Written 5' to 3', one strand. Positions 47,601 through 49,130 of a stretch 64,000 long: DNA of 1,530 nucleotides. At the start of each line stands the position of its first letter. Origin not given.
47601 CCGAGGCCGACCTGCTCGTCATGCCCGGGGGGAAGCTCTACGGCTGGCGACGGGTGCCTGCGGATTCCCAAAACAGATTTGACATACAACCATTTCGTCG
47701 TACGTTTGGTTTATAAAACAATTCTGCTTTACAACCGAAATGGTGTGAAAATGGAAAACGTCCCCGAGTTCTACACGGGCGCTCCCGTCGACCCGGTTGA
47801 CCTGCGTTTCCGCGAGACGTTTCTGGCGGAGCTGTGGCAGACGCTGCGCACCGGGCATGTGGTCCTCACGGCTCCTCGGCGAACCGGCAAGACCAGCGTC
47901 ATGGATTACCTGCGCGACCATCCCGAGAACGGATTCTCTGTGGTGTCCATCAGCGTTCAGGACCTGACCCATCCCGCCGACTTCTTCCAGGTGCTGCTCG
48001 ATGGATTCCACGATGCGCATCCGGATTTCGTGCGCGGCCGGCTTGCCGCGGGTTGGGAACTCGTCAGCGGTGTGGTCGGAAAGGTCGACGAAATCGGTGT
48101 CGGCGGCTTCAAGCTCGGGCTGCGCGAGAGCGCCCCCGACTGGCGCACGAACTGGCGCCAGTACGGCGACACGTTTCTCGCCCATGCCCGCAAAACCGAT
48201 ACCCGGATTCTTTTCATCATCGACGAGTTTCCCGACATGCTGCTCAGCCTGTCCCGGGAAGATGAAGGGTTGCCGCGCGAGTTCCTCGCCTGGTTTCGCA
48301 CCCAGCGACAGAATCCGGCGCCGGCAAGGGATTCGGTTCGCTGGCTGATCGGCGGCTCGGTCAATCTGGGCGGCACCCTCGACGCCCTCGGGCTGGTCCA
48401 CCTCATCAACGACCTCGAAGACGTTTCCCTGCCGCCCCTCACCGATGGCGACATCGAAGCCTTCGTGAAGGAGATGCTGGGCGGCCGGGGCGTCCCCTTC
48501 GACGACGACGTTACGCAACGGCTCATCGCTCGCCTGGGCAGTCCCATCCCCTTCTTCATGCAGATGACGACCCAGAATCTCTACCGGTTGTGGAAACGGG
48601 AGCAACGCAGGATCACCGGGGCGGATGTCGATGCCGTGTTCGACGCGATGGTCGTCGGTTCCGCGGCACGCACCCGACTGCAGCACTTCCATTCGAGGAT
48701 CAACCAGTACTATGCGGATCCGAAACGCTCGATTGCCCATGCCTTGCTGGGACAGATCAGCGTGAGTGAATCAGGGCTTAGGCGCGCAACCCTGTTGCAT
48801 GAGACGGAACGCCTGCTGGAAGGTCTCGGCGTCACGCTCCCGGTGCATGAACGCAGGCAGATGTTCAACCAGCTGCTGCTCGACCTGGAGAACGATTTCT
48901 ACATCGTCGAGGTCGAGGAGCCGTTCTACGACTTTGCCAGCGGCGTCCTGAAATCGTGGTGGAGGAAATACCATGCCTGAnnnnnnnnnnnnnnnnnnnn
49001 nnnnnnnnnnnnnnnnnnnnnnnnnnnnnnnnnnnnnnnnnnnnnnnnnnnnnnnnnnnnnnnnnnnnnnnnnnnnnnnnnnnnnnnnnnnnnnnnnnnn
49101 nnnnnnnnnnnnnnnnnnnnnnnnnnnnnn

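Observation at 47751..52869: Tight three-gene operon: P-loop ATPase + STAND/ORC-like NTPase-wHTH-TPR + ECF sigma fused to a PheS-like aaRS core (candidate undescribed sensor/response system)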

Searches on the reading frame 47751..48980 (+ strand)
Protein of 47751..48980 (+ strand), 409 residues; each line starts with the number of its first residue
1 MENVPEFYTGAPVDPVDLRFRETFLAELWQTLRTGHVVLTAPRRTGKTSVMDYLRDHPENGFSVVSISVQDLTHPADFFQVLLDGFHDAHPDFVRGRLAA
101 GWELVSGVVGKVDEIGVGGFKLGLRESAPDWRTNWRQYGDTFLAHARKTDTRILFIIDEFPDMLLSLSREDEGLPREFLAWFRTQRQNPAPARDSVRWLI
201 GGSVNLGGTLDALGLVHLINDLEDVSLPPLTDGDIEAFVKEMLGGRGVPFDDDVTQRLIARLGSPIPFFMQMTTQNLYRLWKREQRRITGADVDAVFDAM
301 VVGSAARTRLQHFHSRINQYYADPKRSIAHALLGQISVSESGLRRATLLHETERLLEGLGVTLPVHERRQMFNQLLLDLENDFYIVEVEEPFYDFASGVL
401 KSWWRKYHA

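Call 4: search_protein_families(library=pfam, proteins=[window:47751-48980:+], max_evalue=0.1)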
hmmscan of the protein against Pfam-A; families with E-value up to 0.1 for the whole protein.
window:47751-48980:+ (409 aa): 1 family
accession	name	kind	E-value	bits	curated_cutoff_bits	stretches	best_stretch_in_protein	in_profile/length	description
PF13401.12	AAA_22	-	3.5e-08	34.3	27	1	34-188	5-110/130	AAA domain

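Call 5: search_protein_families(library=ncbifam, proteins=[window:47751-48980:+], max_evalue=0.01)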
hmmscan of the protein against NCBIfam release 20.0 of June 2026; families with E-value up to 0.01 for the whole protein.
window:47751-48980:+ (409 aa): 0 families

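Call 6: search_protein_families(library=padloc, proteins=[window:47751-48980:+], max_evalue=0.01)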
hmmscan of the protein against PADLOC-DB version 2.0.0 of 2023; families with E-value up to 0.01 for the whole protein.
window:47751-48980:+ (409 aa): 0 families

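Call 30: find_homologous_proteins(query=window:47751-48980:+)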
Query window:47751-48980:+ (409 aa): 553 proteins with E <= 0.001 among 8000 candidates; the best 120 are listed.
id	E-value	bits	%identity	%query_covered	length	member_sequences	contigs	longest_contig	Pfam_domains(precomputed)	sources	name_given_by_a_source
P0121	3.9e-266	901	100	96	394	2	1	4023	PF13401.13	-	-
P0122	4.7e-261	884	94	100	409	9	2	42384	PF13401.13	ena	-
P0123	5.9e-249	844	91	100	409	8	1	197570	PF13401.13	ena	-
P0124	4.4e-241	818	88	100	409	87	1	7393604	PF13401.13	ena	-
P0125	3.7e-239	812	88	100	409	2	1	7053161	PF13401.13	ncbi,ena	-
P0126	7.0e-239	811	88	100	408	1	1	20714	PF13401.13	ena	-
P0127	8.7e-239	811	86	100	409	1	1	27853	PF13401.13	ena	-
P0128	2.7e-238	809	87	100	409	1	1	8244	PF13401.13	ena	-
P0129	1.5e-237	807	86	100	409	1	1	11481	PF13401.13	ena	-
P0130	2.2e-237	806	86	100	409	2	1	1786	PF13401.13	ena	-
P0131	1.2e-236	804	87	100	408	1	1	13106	PF13401.13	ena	-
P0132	1.5e-235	800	86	100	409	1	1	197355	PF13401.13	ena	-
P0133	2.3e-235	799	86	100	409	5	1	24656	PF13401.13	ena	-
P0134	2.7e-235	799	86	100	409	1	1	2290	PF13401.13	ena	-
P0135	7.1e-235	798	85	100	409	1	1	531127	PF13401.13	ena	-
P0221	2.3e-220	750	79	100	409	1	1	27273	PF13401.13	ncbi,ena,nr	ncbi:MAG: AAA family ATPase [Gammaproteobacteria bacterium]|nr:AAA family ATPase [Gammaproteobacteri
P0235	3.2e-216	736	79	100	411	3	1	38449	PF13401.13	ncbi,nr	ncbi:MAG: AAA family ATPase [Immundisolibacterales bacterium]|nr:AAA family ATPase [Immundisolibacte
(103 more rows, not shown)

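Call 31: find_encoding_contigs(protein=P0221, flank=8000, max_places=2)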
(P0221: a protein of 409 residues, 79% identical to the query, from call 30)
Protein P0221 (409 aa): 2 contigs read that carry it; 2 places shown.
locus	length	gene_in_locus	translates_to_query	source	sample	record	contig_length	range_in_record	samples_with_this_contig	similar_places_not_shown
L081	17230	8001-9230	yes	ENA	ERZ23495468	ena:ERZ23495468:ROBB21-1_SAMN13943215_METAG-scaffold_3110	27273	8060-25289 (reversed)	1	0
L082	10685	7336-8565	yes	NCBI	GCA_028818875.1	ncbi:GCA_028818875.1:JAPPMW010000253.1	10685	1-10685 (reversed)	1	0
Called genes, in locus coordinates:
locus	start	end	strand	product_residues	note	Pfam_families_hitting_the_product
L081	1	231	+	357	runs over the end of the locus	PF00491:Arginase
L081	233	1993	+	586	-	PF00860:Xan_ur_permease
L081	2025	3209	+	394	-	PF00355:Rieske, PF00848:Ring_hydroxyl_A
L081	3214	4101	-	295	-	PF00293:NUDIX, PF21906:WHD_NrtR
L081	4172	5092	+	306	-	PF20208:ARPP-1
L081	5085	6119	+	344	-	PF03747:ADP_ribosyl_GH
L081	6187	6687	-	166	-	-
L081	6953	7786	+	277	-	-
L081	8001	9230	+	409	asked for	PF13401:AAA_22 (weak)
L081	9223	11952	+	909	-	PF12802:MarR_2, PF24885:TPR_NPHP3, PF13424:TPR_12, PF13424:TPR_12, PF13424:TPR_12, PF17874:TPR_MalT, PF24885:TPR_NPHP3, PF13374:TPR_10, +22 more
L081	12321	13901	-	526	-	PF00724:Oxidored_FMN, PF00070:Pyr_redox (faint), PF00890:FAD_binding_2 (weak), PF01266:DAO (weak), PF03486:HI0933_like (weak), PF07992:Pyr_redox_2, PF12831:FAD_oxidored, PF13450:NAD_binding_8 (weak)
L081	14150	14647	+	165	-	-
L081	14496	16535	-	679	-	PF03190:Thioredox_DsbH, PF13899:Thioredoxin_7 (weak)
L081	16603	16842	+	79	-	PF20099:DUF6489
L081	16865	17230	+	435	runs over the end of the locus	PF10396:TrmE_N, PF12631:MnmE_helical, PF00350:Dynamin_N (faint), PF01926:MMR_HSR1, PF02421:FeoB_N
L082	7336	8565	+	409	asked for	PF13401:AAA_22 (weak)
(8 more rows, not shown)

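Call 32: find_encoding_contigs(protein=P0235, flank=8000, max_places=2)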
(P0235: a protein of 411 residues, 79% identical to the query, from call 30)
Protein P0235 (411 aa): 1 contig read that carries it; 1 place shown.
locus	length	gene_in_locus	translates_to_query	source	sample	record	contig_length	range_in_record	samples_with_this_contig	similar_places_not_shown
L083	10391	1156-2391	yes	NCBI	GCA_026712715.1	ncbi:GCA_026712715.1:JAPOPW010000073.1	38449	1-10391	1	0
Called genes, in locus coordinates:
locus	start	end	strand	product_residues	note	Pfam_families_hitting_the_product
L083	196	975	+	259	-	PF03176:MMPL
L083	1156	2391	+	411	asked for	PF13401:AAA_22 (weak)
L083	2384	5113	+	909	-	PF12802:MarR_2, PF13424:TPR_12, PF24885:TPR_NPHP3, PF13424:TPR_12, PF13424:TPR_12, PF13424:TPR_12, PF17874:TPR_MalT, PF24885:TPR_NPHP3, +21 more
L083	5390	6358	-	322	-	PF00005:ABC_tran, PF13401:AAA_22 (faint), PF13304:AAA_21 (faint), PF08352:oligo_HPY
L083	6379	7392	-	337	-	PF00005:ABC_tran, PF13304:AAA_21 (faint), PF08352:oligo_HPY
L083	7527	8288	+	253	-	PF00106:adh_short, PF23441:SDR (weak), PF08659:KR, PF13561:adh_short_C2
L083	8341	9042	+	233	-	PF03737:RraA-like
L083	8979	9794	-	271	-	PF00392:GntR, PF07729:FCD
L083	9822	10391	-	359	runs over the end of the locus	PF00389:2-Hacid_dh, PF02826:2-Hacid_dh_C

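Call 33: find_encoding_contigs(protein=P0124, flank=8000, max_places=2)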
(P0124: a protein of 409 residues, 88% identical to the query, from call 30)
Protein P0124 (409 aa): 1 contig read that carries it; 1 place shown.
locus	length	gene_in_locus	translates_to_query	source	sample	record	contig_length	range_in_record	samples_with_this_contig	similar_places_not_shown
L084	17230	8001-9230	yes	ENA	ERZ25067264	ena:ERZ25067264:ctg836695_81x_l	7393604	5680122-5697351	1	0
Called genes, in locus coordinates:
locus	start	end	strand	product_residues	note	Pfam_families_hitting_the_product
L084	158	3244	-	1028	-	-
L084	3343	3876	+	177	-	PF13384:HTH_23, PF13518:HTH_28, PF13551:HTH_29, PF13565:HTH_32, PF13592:HTH_33 (weak)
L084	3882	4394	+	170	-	PF13358:DDE_3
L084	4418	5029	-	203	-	PF13289:SIR2_2 (weak)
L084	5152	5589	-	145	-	PF05168:HEPN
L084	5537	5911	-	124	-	PF01909:NTP_transf_2, PF18765:Polbeta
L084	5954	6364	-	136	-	PF00190:Cupin_1, PF07883:Cupin_2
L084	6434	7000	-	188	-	PF13302:Acetyltransf_3 (weak), PF00583:Acetyltransf_1, PF13673:Acetyltransf_10, PF13508:Acetyltransf_7, PF08445:FR47 (weak)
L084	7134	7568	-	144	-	-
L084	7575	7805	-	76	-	-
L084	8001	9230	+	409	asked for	PF13401:AAA_22 (weak)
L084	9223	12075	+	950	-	PF12802:MarR_2, PF13424:TPR_12, PF13424:TPR_12, PF24885:TPR_NPHP3, PF13374:TPR_10, PF13424:TPR_12, PF13424:TPR_12, PF24885:TPR_NPHP3, +25 more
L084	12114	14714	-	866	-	PF08335:GlnD_UR_UTase, PF27444:GlnD_3rd, PF01966:HD (weak), PF01842:ACT (faint), PF26956:ACT_ACR_D1 (faint), PF24931:ACT_ACR9_3rd (weak)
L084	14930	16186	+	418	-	-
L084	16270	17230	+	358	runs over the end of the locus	PF09375:Peptidase_M75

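Call 47: search_solved_structures(query=window:47751-48980:+, max_evalue=10)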
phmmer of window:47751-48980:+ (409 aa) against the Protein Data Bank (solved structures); distinct sequences matched with E-value up to 10: 4.
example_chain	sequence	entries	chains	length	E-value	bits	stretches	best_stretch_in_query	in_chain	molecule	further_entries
5exc_A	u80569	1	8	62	0.87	11.8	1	224-274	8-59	Green fluorescent protein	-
9zee_A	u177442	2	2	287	0.97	11.7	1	233-302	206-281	QatB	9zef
2gw4_A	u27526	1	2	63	1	11.6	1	229-274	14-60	Kaede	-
9h3g_BM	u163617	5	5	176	1.8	10.8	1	285-325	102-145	Large ribosomal subunit protein uL22z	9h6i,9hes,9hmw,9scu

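Call 69: predict_structure(alignment_id=A5)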
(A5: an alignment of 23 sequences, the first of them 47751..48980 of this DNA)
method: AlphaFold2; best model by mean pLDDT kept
length: 409 residues; sequences in the alignment: 23
mean_pLDDT: 66.8   pTM: 0.52
mean pLDDT of the five models: 66.8, 58.2, 57.3, 44.7, 41.6
residues with pLDDT >= 90: 35; 70-90: 145; 50-70: 151; < 50: 78
segments of 3 or more residues with pLDDT < 50: 1-20, 42-44, 96-129, 203-210, 221-226, 302-305
pLDDT, mean of each block of 10 residues (from residue 1): 27 38 65 64 53 68 68 56 61 48 37 33 44 63 70 76 63 65 68 74 46 52 51 88 87 88 72 85 93 79 50 57 74 88 91 89 89 86 77 86 73
secondary structure, 60 per line:
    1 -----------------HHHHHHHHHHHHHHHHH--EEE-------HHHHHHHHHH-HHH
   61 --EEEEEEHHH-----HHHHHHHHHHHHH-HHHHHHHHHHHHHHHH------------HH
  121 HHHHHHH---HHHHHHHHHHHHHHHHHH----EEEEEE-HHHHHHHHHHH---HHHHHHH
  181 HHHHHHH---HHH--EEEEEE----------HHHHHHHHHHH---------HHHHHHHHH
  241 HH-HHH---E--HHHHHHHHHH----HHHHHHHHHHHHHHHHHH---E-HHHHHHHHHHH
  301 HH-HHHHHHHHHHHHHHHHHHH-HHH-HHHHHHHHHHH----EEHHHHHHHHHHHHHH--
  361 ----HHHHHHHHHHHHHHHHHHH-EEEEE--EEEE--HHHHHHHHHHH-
elements in order: H18-34 E37-39 H47-56 E63-68 H77-89 H91-106 H119-127 H131-148 E153-158 H160-170 H174-187 E196-201 H212-222 H232-242 H253-262 H267-284 H290-302 H304-322 H328-338 H345-358 H365-383 E385-389 E392-395 H398-408

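Call 72: fold_search(model_id=the predicted structure, library=pdb)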
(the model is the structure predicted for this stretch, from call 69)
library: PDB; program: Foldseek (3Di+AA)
matches with E <= 10: 897; with E <= 0.001: 18
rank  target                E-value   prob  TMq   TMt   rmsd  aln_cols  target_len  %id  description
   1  2qby_A                2.2e-05  1.00  0.25  0.28  20.2       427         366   12  Crystal structure of a heterodimer of Cdc6/Orc1 initiators bound to origin DNA (from S. solfataricus) (released 2007-09-11)
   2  1fnn_A                2.8e-05  1.00  0.25  0.26  20.0       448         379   14  CRYSTAL STRUCTURE OF CDC6P FROM PYROBACULUM AEROPHILUM (released 2000-10-04)
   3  7jgr_G                3.8e-05  1.00  0.28  0.30  22.3       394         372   12  Structure of Drosophila ORC bound to DNA (84 bp) and Cdc6 (released 2020-09-09)
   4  5uj7_C                3.8e-05  1.00  0.24  0.24  22.0       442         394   10  Structure of the active form of human Origin Recognition Complex ATPase motor module, complex subunitS 1, 4, 5 (released 2017-02-08)
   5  7jk5_A                4.6e-05  1.00  0.26  0.27  21.2       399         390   13  Structure of Drosophila ORC bound to DNA (released 2020-09-09)
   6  7jps_A                7.2e-05  1.00  0.24  0.27  21.7       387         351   13  ORC-DNA: Human Origin Recognition Complex (ORC) with DNA bound in the core (released 2020-09-09)
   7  8s0e_A                9.2e-05  1.00  0.22  0.24  23.3       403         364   13  H. sapiens OCCM bound to double stranded DNA (released 2024-10-02)
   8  2v1u_A                1.2e-04  1.00  0.25  0.27  20.6       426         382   13  STRUCTURE OF THE AEROPYRUM PERNIX ORC1 PROTEIN IN COMPLEX WITH DNA (released 2007-09-18)
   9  7jpo_A                1.6e-04  1.00  0.25  0.28  21.7       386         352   13  ORC-O1AAA: Human Origin Recognition Complex (ORC) with dynamic/unresolved ORC2 WH (released 2020-09-02)
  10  7tji_D                1.9e-04  1.00  0.24  0.23  21.2       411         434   11  S. cerevisiae ORC bound to 84 bp ARS1 DNA and Cdc6 (state 2) with flexible Orc6 N-terminal domain (released 2022-10-05)
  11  7jpq_D                2.2e-04  1.00  0.27  0.27  22.6       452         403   11  ORC-O2-5: Human Origin Recognition Complex (ORC) with subunits 2,3,4,5 (released 2020-09-02)
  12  7st9_B                4.1e-04  0.99  0.19  0.24  19.0       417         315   13  Open state of Rad24-RFC:9-1-1 bound to a 5' ss/dsDNA junction (released 2022-03-23)
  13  1w5t_C                4.3e-04  1.00  0.28  0.29  21.4       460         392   11  Structure of the Aeropyrum Pernix ORC2 protein (ADPNP-ADP complexes) (released 2004-10-05)
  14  7jps_E                5.2e-04  0.98  0.23  0.24  22.6       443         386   11  ORC-DNA: Human Origin Recognition Complex (ORC) with DNA bound in the core (released 2020-09-09)
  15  7tfl_C                5.5e-04  1.00  0.22  0.27  19.6       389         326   12  Atomic model of S. cerevisiae clamp loader RFC bound to DNA (released 2022-11-16)
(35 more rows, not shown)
